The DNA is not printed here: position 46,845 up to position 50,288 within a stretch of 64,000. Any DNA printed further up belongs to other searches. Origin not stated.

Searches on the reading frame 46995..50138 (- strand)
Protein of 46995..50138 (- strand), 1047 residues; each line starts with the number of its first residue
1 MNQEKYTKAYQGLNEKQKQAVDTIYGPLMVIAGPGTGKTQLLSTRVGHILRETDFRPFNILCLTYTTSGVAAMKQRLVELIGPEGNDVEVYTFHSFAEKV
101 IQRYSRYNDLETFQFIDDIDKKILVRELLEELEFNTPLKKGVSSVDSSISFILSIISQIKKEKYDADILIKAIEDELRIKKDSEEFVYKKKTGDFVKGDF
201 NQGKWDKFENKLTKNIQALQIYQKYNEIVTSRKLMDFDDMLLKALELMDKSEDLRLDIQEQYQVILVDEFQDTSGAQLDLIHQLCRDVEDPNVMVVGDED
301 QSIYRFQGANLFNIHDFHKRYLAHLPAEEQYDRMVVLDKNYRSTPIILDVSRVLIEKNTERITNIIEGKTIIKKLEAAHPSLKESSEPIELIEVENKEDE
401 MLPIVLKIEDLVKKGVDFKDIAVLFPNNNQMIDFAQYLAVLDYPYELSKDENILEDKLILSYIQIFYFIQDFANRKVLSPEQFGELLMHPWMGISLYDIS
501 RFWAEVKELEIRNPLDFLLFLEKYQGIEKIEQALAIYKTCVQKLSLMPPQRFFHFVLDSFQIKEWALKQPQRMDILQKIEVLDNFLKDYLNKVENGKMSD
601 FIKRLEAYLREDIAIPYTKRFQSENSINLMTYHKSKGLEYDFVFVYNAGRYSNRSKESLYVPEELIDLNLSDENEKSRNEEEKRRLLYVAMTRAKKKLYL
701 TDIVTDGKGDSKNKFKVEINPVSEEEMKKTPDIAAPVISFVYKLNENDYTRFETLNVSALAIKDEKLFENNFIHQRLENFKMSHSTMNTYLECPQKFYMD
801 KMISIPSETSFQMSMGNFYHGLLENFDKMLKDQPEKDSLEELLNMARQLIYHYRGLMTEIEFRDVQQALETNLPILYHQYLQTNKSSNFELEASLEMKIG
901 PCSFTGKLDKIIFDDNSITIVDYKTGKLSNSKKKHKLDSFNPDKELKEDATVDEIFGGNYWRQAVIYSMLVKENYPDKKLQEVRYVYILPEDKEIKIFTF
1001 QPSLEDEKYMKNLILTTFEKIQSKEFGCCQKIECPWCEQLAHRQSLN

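Call 70: search_protein_families(library=pfam, proteins=[window:46995-50138:-], max_evalue=0.0001)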
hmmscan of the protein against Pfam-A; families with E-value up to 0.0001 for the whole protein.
window:46995-50138:- (1047 aa): 9 families
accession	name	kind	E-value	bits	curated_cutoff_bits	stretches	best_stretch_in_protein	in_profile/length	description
PF00580.27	UvrD-helicase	-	4.3e-61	207.4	23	1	13-321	1-270/271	UvrD/REP helicase N-terminal domain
PF13361.12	UvrD_C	-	2.8e-33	116.2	25.6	1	335-701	1-346/350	UvrD-like helicase C-terminal domain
PF12705.13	PDDEXK_1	-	4.7e-22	79.6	22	1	782-1038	2-241/247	PD-(D/E)XK nuclease superfamily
PF13245.12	AAA_19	-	1.1e-18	68.2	25.1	1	17-306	1-133/134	AAA domain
PF13538.12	UvrD_C_2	-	3.6e-13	49.6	27.4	1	678-701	29-52/52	UvrD-like helicase C-terminal domain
PF21445.3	ADDB_N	-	2.5e-07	30.6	26.6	0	35-192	7-158/290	ADDB, N-terminal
PF01443.25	Viral_helicase1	-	2.3e-06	28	21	0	677-700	202-226/228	Viral superfamily 1 RNA helicase core domain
PF13604.12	AAA_30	-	5.9e-06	26.6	27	0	254-301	82-127/191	AAA domain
PF13401.12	AAA_22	-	5.6e-05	23.9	27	0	26-132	6-104/130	AAA domain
